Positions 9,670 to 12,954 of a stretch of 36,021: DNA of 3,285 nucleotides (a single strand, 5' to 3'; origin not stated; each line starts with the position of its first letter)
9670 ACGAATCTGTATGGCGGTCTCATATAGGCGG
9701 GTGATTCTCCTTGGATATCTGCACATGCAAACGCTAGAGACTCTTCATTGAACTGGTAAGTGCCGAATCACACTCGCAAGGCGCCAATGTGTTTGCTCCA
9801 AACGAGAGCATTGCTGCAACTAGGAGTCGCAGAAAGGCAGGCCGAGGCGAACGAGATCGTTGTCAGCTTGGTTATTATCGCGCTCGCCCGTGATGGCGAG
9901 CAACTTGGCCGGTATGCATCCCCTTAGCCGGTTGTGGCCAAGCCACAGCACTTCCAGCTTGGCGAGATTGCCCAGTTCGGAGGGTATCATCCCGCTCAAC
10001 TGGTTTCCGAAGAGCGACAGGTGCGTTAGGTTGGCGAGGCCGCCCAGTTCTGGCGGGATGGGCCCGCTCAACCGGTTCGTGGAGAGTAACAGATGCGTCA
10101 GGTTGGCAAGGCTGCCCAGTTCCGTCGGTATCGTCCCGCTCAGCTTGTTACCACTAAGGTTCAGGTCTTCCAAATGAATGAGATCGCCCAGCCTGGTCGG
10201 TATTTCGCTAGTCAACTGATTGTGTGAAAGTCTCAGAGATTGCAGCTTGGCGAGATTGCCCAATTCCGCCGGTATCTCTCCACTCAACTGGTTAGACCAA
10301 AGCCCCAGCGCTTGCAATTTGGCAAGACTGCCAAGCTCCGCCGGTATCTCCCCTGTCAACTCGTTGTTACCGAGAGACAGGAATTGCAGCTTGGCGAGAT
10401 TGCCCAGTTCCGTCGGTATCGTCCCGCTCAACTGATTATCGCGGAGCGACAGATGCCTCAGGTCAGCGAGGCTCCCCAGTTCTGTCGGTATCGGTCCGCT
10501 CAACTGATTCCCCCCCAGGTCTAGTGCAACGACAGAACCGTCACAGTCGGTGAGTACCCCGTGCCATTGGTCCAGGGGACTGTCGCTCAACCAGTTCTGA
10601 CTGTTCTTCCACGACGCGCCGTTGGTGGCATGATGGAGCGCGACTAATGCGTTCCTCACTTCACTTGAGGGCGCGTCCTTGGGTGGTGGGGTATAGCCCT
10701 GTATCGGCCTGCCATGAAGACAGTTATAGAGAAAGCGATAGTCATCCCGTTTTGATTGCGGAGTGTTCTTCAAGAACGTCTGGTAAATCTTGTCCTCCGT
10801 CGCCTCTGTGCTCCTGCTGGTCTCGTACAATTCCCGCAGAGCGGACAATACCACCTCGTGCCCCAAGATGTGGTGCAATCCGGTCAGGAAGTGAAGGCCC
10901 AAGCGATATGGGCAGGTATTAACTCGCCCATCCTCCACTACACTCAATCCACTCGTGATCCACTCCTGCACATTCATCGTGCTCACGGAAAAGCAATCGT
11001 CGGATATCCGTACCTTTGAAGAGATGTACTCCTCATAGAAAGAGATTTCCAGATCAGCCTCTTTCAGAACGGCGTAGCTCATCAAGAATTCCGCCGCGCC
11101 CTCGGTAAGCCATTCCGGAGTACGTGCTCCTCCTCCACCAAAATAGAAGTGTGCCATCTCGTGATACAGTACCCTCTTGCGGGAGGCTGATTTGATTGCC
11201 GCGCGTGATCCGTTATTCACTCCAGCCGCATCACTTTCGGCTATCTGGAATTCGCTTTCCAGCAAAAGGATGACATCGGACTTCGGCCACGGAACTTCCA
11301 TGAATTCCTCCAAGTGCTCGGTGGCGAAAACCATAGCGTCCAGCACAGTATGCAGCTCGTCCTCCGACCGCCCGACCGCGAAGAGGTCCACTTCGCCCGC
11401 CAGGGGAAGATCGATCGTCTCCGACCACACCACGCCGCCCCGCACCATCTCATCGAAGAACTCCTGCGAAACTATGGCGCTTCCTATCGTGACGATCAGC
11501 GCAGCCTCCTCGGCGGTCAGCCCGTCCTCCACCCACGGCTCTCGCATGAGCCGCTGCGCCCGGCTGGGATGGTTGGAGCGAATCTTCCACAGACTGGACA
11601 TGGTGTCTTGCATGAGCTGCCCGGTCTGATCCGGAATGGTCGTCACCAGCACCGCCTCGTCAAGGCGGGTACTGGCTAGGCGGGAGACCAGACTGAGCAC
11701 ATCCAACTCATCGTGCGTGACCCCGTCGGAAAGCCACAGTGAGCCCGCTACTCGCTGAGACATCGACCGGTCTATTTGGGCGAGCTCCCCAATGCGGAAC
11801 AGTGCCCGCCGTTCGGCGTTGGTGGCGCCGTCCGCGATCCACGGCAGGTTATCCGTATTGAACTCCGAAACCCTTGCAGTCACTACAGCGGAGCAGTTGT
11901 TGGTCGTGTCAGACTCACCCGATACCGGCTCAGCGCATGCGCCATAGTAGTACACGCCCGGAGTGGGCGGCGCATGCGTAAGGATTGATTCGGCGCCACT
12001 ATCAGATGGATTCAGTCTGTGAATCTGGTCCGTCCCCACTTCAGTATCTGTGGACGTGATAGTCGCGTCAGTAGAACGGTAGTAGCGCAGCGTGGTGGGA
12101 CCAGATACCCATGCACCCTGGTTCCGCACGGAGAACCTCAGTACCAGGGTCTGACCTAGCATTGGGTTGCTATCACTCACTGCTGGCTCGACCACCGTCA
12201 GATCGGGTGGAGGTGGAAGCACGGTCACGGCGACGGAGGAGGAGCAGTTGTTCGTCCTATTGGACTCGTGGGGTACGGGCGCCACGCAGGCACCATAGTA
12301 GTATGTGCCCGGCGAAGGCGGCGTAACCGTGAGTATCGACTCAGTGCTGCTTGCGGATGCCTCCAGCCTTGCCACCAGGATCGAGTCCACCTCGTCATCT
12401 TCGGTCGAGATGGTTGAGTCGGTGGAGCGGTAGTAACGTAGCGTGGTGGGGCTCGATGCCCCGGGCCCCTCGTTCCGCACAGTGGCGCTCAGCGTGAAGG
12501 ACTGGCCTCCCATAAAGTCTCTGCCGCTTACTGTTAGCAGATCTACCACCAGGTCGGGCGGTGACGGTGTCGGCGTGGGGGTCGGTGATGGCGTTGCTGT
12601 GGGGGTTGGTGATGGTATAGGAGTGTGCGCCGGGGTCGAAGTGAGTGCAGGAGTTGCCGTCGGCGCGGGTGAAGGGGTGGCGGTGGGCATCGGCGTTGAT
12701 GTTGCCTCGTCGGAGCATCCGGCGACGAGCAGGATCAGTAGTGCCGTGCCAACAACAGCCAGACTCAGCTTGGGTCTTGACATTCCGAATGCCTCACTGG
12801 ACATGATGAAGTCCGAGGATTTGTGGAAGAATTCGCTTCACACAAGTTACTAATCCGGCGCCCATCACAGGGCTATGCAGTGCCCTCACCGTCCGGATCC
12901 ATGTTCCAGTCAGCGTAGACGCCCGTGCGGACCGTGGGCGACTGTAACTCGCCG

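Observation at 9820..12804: Single polypeptide combining 2 CARDB-like domains, an HExxH metallopeptidase and a capped 9-repeat plant-type LRR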

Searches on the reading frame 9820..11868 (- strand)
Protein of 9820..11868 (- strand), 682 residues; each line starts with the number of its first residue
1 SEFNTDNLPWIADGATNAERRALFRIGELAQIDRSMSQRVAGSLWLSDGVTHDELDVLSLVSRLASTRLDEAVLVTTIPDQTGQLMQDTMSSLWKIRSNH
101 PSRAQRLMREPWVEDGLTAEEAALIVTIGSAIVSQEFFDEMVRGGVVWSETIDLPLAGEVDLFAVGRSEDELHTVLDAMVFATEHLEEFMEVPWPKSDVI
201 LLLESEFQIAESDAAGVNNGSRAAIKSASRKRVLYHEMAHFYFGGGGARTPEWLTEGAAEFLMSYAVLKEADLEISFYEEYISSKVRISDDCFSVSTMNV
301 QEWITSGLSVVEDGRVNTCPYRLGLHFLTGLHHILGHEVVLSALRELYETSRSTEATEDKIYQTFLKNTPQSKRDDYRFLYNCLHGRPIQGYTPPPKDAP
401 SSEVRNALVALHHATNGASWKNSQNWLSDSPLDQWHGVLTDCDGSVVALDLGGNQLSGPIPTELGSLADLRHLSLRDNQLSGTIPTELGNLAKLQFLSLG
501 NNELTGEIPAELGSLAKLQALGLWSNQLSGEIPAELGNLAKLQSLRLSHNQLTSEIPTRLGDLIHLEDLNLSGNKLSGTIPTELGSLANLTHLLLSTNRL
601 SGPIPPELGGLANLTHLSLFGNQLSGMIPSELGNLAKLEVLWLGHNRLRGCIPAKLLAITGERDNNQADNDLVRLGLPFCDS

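Call 48: predict_structure(alignment_id=A3)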
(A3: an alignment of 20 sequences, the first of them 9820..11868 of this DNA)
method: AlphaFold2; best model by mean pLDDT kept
length: 682 residues; sequences in the alignment: 20
mean_pLDDT: 88.1   pTM: 0.81
mean pLDDT of the five models: 88.1, 86.7, 85.6, 85.2, 85.1
residues with pLDDT >= 90: 374; 70-90: 255; 50-70: 39; < 50: 14
segments of 3 or more residues with pLDDT < 50: 1-3, 209-213, 662-667
pLDDT, mean of each block of 10 residues (from residue 1): 55 75 89 88 82 85 88 89 87 87 89 88 88 78 91 94 90 93 95 91 69 66 82 92 70 91 91 76 87 80 84 71 94 93 92 83 95 94 91 81 92 89 82 87 91 92 96 96 98 97 98 97 98 97 98 97 97 98 96 98 97 95 97 90 95 83 54 88 65
secondary structure, 60 per line:
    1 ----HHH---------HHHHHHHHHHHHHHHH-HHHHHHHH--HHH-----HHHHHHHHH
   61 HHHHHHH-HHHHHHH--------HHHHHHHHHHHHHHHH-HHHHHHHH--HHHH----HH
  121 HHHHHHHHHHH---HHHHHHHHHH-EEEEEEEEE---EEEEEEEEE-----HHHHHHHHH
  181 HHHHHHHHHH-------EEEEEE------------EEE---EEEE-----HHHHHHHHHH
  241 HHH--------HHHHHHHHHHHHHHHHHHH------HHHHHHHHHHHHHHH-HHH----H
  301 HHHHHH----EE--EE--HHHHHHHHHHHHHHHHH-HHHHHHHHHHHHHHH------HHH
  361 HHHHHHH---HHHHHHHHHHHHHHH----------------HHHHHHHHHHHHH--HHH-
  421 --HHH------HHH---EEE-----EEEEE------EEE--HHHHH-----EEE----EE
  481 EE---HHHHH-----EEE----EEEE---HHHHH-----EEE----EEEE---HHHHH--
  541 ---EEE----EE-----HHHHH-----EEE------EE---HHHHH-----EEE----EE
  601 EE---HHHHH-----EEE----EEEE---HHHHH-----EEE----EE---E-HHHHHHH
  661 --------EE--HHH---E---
elements in order (helices of 4 or more, strands of 3 or more residues): H17-32 H34-41 H52-67 H69-75 H84-99 H101-108 H111-114 H119-131 H135-144 E146-154 E158-166 H172-190 E198-203 E216-218 E222-225 H231-243 H252-270 H277-291 H300-306 H319-335 H337-351 H358-367 H371-385 H402-414 E438-440 E446-450 E457-459 H462-466 E472-474 E479-482 H486-490 E496-498 E503-506 H510-514 E520-522 E527-530 H534-538 E544-546 H558-562 E568-570 H582-586 E592-594 E599-602 H606-610 E616-618 E623-626 H630-634 E640-642 H654-660
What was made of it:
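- The two-domain model has pTM 0.81 with an ordered linker (call 48).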

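Call 52: fold_search(model_id=the predicted structure, library=pdb)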
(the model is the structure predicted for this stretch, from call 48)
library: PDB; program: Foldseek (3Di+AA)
matches with E <= 10: 1014; with E <= 0.001: 647
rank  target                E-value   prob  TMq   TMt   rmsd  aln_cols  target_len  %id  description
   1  8wei_A                6.3e-20  1.00  0.34  0.36   4.4       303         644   34  Crystal structure of Brassica napus MIK2 ectodomain (N393D mutant) (released 2024-11-06)
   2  5xjx_A                9.9e-20  1.00  0.22  0.26   8.2       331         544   34  Pre-formed plant receptor ERL1-TMM complex (released 2019-01-23)
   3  8web_A                1.5e-19  1.00  0.35  0.37   3.9       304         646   36  Crystal structure of Arabidopsis thaliana MIK2 ectodomain (released 2024-11-06)
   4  8wec_A                1.5e-19  1.00  0.33  0.35   3.6       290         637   35  Crystal structure of Arabidopsis thaliana MIK2 ectodomain in complex with BAK1 ectodomain and SCOOP12 (released 2024-11-06)
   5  8wef_A                1.7e-19  1.00  0.35  0.37   4.3       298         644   35  Crystal structure of Brassica napus MIK2 ectodomain in complex with Fusarium oxysporum SCOOPL (released 2024-11-06)
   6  8weh_A                3.4e-19  1.00  0.33  0.35   4.0       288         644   36  Crystal structure of Brassica napus MIK2 ectodomain (N393A mutant) (released 2024-11-06)
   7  8wee_A                3.8e-19  1.00  0.35  0.37   3.9       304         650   36  Crystal structure of Arabidopsis thaliana MIK2 ectodomain in complex with SCOOP12 (released 2024-11-06)
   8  5xkn_A                7.5e-19  1.00  0.19  0.25  11.3       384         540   27  Crystal structure of plant receptor ERL2 in complexe with EPFL4 (released 2019-01-23)
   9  4mna                  1.8e-18  1.00  0.34  0.37   3.2       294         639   35  Crystal structure of the free FLS2 ectodomains (released 2013-12-04)
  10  5gr9_B                2.1e-18  1.00  0.33  0.38   3.7       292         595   31  Crystal structure of PXY-TDIF/CLE41 (released 2016-11-23)
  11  6s6q_A                2.9e-18  1.00  0.35  0.29   3.3       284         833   38  Crystal structure of the LRR ectodomain of the plant membrane receptor kinase GASSHO1/SCHENGEN3 from Arabidopsis thali (released 2020-01-29)
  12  7ogz_AAA              3.1e-18  1.00  0.31  0.35   5.3       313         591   32  Plant peptide hormone receptor complex H1L3S1 (released 2022-02-16)
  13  5xkj_A                4.0e-18  1.00  0.30  0.40   0.9       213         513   47  Crystal structure of plant receptor ERL1-TMM in complexe with EPF2 (released 2019-01-23)
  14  7ogo_DDD              4.9e-18  1.00  0.34  0.39   3.6       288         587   35  Plant peptide hormone receptor H1I1S1 (released 2022-02-16)
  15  7ogz_DDD              4.9e-18  1.00  0.31  0.35   5.1       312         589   33  Plant peptide hormone receptor complex H1L3S1 (released 2022-02-16)
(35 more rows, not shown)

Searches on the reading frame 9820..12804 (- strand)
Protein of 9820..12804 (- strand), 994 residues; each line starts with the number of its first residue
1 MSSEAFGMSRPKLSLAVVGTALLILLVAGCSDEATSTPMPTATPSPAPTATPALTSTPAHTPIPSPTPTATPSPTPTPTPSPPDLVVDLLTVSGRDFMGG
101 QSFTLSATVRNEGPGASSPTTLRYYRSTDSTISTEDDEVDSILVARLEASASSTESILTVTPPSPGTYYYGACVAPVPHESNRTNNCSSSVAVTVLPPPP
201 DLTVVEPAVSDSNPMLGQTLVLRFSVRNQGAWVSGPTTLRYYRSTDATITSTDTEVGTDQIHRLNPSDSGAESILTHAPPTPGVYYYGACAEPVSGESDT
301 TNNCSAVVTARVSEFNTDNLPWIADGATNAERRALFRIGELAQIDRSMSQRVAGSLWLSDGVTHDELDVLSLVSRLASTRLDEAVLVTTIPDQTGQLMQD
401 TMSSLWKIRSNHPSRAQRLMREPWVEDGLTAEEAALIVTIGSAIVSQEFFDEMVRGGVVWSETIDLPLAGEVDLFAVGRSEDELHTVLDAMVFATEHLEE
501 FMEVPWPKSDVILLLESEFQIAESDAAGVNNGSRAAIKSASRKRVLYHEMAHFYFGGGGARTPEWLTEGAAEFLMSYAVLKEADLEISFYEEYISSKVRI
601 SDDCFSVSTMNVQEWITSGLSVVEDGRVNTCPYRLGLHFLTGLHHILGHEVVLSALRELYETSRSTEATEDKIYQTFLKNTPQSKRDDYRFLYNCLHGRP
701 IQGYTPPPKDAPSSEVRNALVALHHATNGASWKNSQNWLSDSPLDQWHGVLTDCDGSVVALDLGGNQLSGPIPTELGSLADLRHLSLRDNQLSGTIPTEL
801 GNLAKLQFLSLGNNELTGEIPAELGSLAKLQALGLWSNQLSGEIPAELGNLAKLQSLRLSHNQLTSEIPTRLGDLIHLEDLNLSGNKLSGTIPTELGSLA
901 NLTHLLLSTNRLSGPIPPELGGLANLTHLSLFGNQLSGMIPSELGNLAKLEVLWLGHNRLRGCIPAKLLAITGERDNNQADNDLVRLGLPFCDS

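Call 5: search_protein_families(library=pfam, proteins=[window:9820-12804:-], max_evalue=1)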
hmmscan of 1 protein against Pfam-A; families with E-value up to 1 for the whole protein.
window:9820-12804:- (994 aa): 14 families
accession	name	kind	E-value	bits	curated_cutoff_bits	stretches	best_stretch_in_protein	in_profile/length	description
PF00560.39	LRR_1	-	2.1e-30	98.6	20.6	7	877-899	1-23/23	Leucine Rich Repeat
PF23598.1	LRR_14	-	2.9e-20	72.8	40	2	761-862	27-124/353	Leucine-rich repeat region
PF12799.13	LRR_4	-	7.8e-20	70.9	27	8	853-890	2-37/44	Leucine Rich repeats (2 copies)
PF07705.17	CARDB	-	1.4e-18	67.4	22.7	2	83-189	2-100/101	CARDB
PF13855.12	LRR_8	-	1.5e-18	66.7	27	5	853-912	2-61/61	Leucine rich repeat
PF23211.1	LRR_LRWD1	-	0.00015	21.9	28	3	803-888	15-98/190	Leucine-rich repeat and WD repeat-containing protein 1, LRR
PF01433.26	Peptidase_M1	-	0.00068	19.7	27.7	1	535-679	60-205/218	Peptidase family M1 domain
PF13516.12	LRR_6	-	0.003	17.9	23.4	0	853-867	4-18/24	Leucine Rich repeat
PF04450.18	BSP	-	0.0034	17.7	23.8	1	543-575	103-135/207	Peptidase of plants and bacteria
PF24141.1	LRR_ComC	-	0.029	14.5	27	1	802-894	189-274/288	EGF-like domain-containing protein ComC LRR domain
PF24758.1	LRR_At5g56370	-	0.065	13.3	27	0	790-842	23-75/227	FBD-associated F-box protein At5g56370, LRR repeats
PF12348.14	CLASP_N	-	0.083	12.9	27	1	332-421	129-216/227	CLASP N terminal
PF16158.11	N_BRCA1_IG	-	0.12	13.4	28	0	94-168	5-84/108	Ig-like domain from next to BRCA1 gene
PF24048.1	LRR_NXF1-5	-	1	9.4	30.5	0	851-894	79-122/142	NXF1/2/3/5 leucine-rich repeat domain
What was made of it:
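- On Plant-specific (PS) class LRR: No LRRNT_2 hit at E <= 1 (call 5).
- On CARDB (PF07705): 67.4 bits against a cut-off of 22.7, two stretches (call 5).
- Checked: CARDB: Pfam PF07705, E 1.4e-18, 67.4 bits against a cut-off of 22.7, two stretches (call 5).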

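Call 6: search_protein_families(library=ncbifam, proteins=[window:9820-12804:-], max_evalue=1)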
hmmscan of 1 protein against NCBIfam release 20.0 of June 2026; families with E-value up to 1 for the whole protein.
window:9820-12804:- (994 aa): 13 families
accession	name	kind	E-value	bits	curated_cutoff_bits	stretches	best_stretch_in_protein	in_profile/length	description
NF041400.1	XopAE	equivalog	2.6e-22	79.4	600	1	772-961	11-198/478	type III secretion system effector XopAE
NF041381.1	XopAC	subfamily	1.3e-20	73.6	450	2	760-886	70-193/451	XopAC/AvrAC family type III secretion system effector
NF047464.1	FibnectbindLIC11051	equivalog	2.7e-20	72.4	1000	3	757-887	535-661/685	LIC_11051 family fibronectin-binding protein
NF033189.1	internalin_A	exception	2.5e-13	49.2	1600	2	776-965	159-333/799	class 1 internalin InlA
NF041351.1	XopL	equivalog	1.7e-09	37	500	1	772-963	66-257/497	type III secretion system leucine-rich repeat domain-containing effector XopL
NF033190.2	inl_like_NEAT_1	exception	1.6e-08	33.3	1275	1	796-966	255-412/754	NEAT domain-containing leucine-rich repeat protein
NF037973.1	metallo_SslE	exception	0.0067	13.8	3000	1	28-95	26-99/1519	lipoprotein metalloprotease SslE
NF033876.2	flagella_HExxH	equivalog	0.018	14.5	205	1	523-574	111-163/384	flagellinolysin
TIGR02412.1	pepN_strep_liv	equivalog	0.069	11.4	591.2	1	538-662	283-408/832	aminopeptidase N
TIGR03750.1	conj_TIGR03750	hypoth_equivalog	0.071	13.1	70.75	1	416-445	5-34/111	TIGR03750 family conjugal transfer protein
NF033761.1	gliding_GltJ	equivalog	0.073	12.1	450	1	35-167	444-574/671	adventurous gliding motility protein GltJ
NF041057.1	Rcas_1661_fam_Se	equivalog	0.084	12.4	190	1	21-99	3-85/247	Rcas_1661 family thioredoxin-like (seleno)lipoprotein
NF008084.0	PRK10819.1-5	equivalog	0.26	11.1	315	1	34-82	61-110/249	TonB system transport protein TonB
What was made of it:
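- On Type III secreted LRR effectors (XopAE, XopAC, XopL NCBIfam models): The scores are 79.4 against 600, 73.6 against 450 and 37 against 500 bits, and they cover the LRR region only (call 6).
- Closest known: Bacterial LRR-enzyme fusion effectors. Same: NCBIfam models for XopAE, XopAC and XopL hit the LRR part (call 6).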

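Call 27: find_encoding_contigs(protein=window:9820-12804:-, flank=10000, max_places=4)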
Protein window:9820-12804:- (994 aa): no gene with exactly this product is on record in the collection.
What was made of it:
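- The exact window protein is not on record in the protein collection (call 27).
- Tried and rejected: Exact look-up of the window protein in the assembly collection found nothing on record (call 27).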
